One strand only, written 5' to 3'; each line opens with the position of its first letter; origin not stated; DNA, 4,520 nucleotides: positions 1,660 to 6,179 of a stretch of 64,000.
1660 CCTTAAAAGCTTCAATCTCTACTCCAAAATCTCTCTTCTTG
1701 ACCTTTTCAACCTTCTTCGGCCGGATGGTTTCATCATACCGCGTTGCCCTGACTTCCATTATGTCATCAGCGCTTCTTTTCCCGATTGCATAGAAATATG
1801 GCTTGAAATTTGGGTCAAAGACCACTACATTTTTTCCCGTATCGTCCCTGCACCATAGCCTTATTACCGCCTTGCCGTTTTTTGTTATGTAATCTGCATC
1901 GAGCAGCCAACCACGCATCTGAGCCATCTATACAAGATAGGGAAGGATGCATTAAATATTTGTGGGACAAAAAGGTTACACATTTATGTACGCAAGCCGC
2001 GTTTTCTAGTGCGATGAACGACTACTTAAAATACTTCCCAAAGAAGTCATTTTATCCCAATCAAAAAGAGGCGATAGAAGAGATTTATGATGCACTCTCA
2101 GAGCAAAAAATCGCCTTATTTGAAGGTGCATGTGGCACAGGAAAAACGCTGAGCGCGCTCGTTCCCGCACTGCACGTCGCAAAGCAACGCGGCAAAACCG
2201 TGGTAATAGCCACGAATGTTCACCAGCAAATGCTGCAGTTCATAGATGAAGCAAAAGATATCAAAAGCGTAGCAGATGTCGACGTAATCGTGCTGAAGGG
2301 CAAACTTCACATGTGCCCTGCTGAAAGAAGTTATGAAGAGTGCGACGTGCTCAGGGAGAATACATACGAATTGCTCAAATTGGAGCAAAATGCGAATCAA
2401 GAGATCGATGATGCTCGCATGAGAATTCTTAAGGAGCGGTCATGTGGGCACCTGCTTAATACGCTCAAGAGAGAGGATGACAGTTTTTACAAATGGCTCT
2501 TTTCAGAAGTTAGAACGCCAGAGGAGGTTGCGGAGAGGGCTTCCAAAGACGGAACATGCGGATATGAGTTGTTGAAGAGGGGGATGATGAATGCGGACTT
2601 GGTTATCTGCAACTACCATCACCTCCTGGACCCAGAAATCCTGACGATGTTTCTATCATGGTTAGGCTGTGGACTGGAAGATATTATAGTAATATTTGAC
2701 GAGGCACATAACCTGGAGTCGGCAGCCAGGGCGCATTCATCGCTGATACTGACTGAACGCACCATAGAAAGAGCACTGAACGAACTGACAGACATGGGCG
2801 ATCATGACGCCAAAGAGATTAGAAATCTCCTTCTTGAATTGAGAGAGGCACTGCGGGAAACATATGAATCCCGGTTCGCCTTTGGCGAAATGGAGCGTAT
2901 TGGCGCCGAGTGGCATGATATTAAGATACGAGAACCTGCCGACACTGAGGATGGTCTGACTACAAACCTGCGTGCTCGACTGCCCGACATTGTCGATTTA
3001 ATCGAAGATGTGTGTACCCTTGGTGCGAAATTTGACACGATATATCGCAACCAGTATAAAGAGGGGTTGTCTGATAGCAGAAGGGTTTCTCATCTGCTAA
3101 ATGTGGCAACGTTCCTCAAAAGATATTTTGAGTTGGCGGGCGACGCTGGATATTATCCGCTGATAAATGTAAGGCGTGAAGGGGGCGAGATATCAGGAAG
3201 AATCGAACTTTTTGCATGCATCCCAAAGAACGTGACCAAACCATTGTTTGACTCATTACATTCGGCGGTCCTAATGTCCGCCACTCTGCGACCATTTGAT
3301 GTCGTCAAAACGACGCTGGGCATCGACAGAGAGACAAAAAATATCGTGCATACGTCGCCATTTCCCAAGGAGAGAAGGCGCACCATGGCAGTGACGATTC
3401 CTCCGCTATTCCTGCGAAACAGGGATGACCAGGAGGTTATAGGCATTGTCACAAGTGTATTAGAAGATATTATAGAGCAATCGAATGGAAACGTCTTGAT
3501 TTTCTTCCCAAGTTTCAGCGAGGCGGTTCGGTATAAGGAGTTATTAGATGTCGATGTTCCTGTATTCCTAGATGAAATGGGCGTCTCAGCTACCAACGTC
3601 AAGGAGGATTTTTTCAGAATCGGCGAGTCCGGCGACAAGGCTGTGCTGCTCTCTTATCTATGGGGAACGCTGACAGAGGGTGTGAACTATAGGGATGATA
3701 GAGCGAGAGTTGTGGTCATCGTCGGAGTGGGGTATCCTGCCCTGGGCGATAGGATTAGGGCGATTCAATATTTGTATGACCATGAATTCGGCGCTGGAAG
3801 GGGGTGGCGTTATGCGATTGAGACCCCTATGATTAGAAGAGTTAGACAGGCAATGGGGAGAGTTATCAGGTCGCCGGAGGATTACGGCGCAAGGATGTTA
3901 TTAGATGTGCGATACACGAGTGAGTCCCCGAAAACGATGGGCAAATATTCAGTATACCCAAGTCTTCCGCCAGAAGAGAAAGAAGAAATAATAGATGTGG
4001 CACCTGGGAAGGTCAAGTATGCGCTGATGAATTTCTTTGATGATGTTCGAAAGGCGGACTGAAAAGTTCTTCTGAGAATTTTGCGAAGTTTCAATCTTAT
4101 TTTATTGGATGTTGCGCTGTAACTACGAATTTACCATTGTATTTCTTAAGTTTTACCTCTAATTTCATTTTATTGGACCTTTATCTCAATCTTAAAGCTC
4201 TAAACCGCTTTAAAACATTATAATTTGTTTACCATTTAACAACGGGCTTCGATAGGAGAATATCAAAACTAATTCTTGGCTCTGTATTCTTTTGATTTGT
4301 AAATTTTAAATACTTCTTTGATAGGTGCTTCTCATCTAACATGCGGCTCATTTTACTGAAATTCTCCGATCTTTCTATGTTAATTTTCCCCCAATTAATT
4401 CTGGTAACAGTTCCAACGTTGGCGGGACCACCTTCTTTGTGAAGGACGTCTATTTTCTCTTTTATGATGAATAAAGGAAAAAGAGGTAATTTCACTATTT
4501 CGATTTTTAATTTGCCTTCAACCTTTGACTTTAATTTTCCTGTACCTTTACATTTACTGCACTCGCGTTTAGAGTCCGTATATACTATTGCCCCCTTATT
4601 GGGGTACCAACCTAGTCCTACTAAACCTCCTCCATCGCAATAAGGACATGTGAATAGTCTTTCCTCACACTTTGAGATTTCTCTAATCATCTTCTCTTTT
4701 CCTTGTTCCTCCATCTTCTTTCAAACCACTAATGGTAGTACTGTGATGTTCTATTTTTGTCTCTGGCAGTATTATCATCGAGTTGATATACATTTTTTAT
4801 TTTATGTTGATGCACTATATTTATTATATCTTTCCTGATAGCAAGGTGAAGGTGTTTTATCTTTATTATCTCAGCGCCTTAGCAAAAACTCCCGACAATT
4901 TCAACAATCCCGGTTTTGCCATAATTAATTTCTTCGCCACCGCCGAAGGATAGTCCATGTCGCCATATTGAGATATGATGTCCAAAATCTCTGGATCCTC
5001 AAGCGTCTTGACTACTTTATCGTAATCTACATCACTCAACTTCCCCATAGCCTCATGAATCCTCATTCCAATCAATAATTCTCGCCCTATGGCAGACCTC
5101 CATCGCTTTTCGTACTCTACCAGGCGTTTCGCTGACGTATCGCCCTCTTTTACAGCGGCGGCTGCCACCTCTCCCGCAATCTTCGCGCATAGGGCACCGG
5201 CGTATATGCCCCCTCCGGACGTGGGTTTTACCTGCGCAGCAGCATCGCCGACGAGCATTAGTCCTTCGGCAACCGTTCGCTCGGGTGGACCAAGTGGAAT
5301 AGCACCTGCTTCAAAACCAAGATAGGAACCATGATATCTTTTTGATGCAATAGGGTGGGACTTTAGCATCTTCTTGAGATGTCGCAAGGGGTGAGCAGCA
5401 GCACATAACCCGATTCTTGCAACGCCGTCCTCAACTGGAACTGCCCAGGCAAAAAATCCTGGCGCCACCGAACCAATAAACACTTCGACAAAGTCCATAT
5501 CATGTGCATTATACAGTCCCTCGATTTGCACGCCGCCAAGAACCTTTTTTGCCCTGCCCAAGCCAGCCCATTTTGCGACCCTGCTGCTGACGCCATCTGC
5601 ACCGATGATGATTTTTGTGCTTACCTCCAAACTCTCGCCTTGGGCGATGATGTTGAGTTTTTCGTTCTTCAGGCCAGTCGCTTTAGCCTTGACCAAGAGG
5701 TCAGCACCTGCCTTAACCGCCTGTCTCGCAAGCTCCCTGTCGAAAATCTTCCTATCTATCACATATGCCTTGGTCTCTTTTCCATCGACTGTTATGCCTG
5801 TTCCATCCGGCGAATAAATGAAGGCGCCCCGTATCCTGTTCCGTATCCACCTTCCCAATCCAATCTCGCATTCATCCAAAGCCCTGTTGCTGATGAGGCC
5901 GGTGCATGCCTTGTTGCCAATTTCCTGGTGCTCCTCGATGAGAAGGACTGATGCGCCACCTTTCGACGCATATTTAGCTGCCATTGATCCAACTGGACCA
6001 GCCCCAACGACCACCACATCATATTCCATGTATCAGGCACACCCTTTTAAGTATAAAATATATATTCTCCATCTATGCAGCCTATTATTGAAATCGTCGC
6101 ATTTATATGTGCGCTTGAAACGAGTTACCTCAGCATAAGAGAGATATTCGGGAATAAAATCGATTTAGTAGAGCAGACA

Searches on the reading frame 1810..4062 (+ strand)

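Call 64: search_protein_families(library=pfam, proteins=[window:1810-4062:+], max_evalue=0.00001)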
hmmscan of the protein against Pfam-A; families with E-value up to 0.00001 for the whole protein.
window:1810-4062:+ (750 aa): 4 families
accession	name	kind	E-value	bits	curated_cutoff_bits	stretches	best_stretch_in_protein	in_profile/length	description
PF13307.12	Helicase_C_2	-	1.1e-27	97.5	25.3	1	552-706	2-158/170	Helicase C-terminal domain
PF06733.21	DEAD_2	-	1.5e-20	74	21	1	135-318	3-171/172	DEAD_2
PF00270.35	DEAD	-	8.1e-09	35.9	26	1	83-207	2-123/167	DEAD/DEAH box helicase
PF04851.21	ResIII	-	1.4e-08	35.2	22.5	1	79-155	2-80/164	Type III restriction enzyme, res subunit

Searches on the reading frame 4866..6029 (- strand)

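Call 64: search_protein_families(library=pfam, proteins=[window:4866-6029:-], max_evalue=0.00001)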
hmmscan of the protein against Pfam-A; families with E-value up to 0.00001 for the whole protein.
window:4866-6029:- (387 aa): 5 families
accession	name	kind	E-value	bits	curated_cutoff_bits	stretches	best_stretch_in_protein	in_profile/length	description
PF01494.25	FAD_binding_3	-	5.8e-15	55.8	22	1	2-193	1-213/349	FAD binding domain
PF05834.18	Lycopene_cycl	-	8.5e-13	48.6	23.4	1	4-312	1-315/380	Lycopene cyclase protein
PF12831.13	FAD_oxidored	-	2.5e-08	34.1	27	1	4-142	1-141/416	FAD dependent oxidoreductase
PF01266.30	DAO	-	6.1e-08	33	27.9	1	4-46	1-46/353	FAD dependent oxidoreductase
PF03486.20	HI0933_like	-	6.6e-08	32.7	50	1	4-41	2-39/244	HI0933-like protein Rossmann domain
